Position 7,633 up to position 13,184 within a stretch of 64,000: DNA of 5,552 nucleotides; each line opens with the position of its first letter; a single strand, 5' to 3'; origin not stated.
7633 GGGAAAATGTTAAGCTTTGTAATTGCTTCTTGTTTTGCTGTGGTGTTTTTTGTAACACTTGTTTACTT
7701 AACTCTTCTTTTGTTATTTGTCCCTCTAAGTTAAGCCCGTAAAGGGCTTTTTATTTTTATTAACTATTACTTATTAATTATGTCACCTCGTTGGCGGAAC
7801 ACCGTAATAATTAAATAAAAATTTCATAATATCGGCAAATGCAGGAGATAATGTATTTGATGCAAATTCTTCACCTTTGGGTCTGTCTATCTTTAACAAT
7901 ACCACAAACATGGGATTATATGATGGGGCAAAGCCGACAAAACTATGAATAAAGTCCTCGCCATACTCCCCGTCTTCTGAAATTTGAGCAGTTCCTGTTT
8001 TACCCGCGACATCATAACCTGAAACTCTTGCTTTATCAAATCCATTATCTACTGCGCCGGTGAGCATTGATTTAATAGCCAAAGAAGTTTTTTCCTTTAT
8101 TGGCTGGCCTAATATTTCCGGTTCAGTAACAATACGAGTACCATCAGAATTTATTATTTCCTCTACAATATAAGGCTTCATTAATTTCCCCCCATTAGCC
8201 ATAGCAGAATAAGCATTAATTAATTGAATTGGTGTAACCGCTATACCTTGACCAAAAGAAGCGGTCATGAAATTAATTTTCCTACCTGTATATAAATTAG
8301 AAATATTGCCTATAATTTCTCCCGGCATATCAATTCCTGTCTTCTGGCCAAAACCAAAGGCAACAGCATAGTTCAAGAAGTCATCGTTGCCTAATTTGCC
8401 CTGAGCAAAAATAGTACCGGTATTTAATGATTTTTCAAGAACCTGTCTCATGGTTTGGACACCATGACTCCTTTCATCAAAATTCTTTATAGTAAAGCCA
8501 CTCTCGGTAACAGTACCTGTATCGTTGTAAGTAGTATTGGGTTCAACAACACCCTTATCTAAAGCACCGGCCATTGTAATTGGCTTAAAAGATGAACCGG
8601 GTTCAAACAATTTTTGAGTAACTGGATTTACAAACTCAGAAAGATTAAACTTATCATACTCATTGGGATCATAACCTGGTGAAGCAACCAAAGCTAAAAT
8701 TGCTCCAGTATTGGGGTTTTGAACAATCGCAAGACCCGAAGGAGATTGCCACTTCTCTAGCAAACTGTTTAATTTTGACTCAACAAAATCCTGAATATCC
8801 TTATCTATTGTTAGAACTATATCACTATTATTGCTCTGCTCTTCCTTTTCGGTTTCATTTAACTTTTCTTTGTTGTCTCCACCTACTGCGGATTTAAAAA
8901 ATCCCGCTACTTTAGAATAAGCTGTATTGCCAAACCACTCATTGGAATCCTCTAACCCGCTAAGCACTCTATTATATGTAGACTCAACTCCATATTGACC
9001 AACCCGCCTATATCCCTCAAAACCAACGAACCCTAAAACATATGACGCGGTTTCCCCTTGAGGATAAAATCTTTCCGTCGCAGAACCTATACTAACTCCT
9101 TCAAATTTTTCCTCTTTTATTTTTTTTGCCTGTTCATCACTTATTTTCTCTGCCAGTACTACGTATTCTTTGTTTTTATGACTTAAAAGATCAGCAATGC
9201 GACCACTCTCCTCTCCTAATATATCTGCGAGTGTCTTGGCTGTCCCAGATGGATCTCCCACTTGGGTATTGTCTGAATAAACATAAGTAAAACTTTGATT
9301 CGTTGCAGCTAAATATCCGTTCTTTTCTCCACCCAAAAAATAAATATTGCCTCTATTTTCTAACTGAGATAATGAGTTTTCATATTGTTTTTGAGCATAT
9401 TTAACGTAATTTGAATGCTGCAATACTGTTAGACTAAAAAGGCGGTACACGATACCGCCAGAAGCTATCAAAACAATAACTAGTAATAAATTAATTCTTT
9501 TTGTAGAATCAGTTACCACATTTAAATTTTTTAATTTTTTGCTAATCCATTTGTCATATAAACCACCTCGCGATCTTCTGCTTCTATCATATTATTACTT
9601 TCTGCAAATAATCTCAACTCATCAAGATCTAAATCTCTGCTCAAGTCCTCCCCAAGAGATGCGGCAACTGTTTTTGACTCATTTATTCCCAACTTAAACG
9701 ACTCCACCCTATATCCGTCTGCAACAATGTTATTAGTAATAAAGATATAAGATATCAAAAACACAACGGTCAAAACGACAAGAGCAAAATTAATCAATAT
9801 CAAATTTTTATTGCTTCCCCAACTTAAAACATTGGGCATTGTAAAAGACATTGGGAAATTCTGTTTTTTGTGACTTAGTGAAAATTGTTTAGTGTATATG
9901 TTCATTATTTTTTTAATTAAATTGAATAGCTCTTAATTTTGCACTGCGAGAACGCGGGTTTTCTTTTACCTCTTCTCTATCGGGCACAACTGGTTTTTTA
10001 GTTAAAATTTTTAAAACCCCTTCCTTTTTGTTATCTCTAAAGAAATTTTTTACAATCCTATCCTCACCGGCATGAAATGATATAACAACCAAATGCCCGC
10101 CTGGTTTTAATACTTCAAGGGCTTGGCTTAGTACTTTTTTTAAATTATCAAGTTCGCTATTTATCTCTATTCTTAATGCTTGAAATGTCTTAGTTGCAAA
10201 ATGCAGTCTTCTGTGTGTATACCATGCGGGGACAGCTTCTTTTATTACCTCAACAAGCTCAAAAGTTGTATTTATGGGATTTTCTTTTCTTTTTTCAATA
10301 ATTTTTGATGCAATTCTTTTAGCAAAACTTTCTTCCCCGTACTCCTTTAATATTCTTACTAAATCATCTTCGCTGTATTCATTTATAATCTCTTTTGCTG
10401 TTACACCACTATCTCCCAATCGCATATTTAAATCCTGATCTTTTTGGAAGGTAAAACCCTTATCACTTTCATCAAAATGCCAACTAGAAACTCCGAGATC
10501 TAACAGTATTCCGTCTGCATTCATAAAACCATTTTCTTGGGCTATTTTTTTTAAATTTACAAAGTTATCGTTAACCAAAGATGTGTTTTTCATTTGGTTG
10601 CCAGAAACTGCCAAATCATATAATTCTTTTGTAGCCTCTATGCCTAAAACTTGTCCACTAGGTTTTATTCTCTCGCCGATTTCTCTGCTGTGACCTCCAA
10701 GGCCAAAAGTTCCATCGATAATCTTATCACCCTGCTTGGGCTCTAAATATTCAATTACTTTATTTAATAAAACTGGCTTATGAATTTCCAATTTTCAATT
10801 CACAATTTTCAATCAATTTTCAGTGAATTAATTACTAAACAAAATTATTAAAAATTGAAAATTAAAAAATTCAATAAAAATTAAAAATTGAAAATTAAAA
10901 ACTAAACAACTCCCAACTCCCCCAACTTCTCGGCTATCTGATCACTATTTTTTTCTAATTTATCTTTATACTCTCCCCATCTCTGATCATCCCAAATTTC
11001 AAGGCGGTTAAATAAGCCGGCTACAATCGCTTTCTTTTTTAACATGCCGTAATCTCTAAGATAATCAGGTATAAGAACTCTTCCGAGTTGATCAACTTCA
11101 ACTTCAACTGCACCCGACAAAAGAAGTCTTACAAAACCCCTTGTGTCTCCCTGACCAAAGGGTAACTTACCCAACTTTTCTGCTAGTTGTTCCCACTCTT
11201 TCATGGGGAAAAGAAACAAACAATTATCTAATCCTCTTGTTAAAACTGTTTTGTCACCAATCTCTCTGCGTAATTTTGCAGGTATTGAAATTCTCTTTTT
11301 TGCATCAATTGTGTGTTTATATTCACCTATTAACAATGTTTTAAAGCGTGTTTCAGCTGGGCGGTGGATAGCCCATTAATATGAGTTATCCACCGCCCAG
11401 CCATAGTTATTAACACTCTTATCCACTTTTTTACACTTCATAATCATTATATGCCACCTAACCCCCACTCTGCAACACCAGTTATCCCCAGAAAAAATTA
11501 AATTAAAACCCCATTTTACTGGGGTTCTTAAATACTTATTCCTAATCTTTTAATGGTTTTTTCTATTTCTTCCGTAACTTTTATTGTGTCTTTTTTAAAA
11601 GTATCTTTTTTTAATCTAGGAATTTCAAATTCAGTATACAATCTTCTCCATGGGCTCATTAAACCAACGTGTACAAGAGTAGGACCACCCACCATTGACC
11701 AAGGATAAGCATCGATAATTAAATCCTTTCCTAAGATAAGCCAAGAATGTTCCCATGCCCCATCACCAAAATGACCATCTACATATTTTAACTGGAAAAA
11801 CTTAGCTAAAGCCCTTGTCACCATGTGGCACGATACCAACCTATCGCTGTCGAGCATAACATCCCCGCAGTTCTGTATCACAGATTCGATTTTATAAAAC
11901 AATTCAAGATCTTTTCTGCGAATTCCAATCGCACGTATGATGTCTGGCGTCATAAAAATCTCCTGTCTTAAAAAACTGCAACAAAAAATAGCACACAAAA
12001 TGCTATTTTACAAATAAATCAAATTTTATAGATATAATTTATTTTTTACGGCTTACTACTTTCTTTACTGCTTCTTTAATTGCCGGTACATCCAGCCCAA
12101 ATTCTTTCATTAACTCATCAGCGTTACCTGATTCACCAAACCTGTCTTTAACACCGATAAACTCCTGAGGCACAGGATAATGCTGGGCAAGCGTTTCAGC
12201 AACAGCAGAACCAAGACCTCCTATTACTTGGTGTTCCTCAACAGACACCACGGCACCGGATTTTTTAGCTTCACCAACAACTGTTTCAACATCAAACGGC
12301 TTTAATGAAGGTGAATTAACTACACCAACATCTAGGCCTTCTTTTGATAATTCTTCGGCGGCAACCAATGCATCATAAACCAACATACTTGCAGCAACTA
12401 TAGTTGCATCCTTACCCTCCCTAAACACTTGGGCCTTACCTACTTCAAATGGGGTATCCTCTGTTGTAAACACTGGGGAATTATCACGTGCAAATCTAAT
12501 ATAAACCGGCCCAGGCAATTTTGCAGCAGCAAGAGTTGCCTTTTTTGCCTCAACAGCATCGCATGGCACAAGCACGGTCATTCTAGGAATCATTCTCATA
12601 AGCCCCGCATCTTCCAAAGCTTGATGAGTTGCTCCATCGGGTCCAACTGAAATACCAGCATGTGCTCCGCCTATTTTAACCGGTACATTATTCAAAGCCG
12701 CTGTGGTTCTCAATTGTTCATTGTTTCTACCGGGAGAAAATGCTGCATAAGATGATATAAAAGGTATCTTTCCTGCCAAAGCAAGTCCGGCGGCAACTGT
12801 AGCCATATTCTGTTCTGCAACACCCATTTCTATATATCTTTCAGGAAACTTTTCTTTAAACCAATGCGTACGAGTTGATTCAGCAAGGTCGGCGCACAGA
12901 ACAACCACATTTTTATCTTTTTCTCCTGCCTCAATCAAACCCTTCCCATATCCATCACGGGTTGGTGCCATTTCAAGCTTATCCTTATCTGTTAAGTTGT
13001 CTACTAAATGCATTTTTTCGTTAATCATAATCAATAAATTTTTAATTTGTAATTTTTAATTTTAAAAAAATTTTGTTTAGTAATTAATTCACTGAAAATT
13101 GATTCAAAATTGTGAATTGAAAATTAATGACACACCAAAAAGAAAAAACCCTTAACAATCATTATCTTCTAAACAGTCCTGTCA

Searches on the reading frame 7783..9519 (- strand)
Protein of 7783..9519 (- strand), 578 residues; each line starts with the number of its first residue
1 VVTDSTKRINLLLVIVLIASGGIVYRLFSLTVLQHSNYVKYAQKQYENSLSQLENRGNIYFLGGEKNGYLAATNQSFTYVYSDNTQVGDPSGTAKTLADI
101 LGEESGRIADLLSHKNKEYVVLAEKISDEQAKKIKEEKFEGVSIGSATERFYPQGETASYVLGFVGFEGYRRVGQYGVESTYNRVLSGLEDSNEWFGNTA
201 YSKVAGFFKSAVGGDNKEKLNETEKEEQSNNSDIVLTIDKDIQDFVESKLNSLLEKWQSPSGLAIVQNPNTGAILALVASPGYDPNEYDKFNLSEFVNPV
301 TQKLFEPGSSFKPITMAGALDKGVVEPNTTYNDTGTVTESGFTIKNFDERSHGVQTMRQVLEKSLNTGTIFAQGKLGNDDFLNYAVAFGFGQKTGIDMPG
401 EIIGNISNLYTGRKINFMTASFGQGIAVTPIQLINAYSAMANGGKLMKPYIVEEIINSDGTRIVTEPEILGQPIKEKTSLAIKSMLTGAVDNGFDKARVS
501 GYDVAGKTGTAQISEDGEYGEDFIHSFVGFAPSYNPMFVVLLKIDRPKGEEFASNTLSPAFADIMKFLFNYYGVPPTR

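Call 8: search_protein_families(library=pfam, proteins=[window:7783-9519:-], max_evalue=0.001)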
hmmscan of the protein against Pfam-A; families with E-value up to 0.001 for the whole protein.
window:7783-9519:- (578 aa): 2 families
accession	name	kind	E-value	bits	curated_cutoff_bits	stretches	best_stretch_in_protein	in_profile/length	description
PF00905.27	Transpeptidase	-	1.7e-73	247.9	22.1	1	262-566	1-299/299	Penicillin binding protein transpeptidase domain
PF03717.20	PBP_dimer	-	1.7e-14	55.1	24.4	1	55-190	5-162/180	Penicillin-binding Protein dimerisation domain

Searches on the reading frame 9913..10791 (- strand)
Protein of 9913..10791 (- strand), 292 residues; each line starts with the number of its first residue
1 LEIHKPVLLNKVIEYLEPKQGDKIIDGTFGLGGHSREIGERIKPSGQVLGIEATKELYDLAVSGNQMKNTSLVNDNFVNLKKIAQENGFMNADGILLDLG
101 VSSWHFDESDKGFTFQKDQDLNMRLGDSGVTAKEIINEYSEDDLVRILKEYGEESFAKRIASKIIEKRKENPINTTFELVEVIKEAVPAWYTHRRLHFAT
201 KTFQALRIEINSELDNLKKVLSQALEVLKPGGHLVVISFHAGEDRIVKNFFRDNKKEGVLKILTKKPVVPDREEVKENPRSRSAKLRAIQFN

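Call 8: search_protein_families(library=pfam, proteins=[window:9913-10791:-], max_evalue=0.001)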
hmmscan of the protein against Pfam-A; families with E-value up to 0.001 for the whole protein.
window:9913-10791:- (292 aa): 4 families
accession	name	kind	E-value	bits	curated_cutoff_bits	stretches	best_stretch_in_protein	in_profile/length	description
PF01795.25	Methyltransf_5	-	7.1e-98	328.3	27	1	3-290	3-307/309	MraW methylase family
PF01209.24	Ubie_methyltran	-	4.4e-05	23.4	20.1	0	214-249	129-164/233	ubiE/COQ5 methyltransferase family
PF08704.16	GCD14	-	0.00017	21.7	26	0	12-100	32-122/247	tRNA methyltransferase complex GCD14 subunit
PF01135.25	PCMT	-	0.00047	20.4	20.3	0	3-63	56-116/210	Protein-L-isoaspartate(D-aspartate) O-methyltransferase (PCMT)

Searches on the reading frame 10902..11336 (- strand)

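Call 8: search_protein_families(library=pfam, proteins=[window:10902-11336:-], max_evalue=0.001)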
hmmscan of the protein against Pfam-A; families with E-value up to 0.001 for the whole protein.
window:10902-11336:- (144 aa): 1 family
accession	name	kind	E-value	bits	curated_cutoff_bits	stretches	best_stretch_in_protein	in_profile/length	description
PF02381.23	MraZ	-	4.6e-39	132.7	23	2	1-70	1-71/72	MraZ protein, putative antitoxin-like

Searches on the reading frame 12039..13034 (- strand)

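Call 9: search_protein_families(library=pfam, proteins=[window:12039-13034:-], max_evalue=0.001)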
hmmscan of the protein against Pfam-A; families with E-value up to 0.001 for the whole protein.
window:12039-13034:- (331 aa): 4 families
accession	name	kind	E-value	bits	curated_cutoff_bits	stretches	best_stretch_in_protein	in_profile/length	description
PF02779.29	Transket_pyr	-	7.8e-45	153.1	27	1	24-186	4-172/174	Transketolase, pyrimidine binding domain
PF02780.25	Transketolase_C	-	3.2e-31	108.3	25.9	1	199-319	1-124/124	Transketolase, C-terminal domain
PF22613.1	Transketolase_C_1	-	2e-07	31.6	27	1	206-315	10-113/113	Transketolase-like TK C-terminal domain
PF17147.9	PFOR_II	-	0.00013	22.6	27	1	209-284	2-77/102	Pyruvate:ferredoxin oxidoreductase core domain II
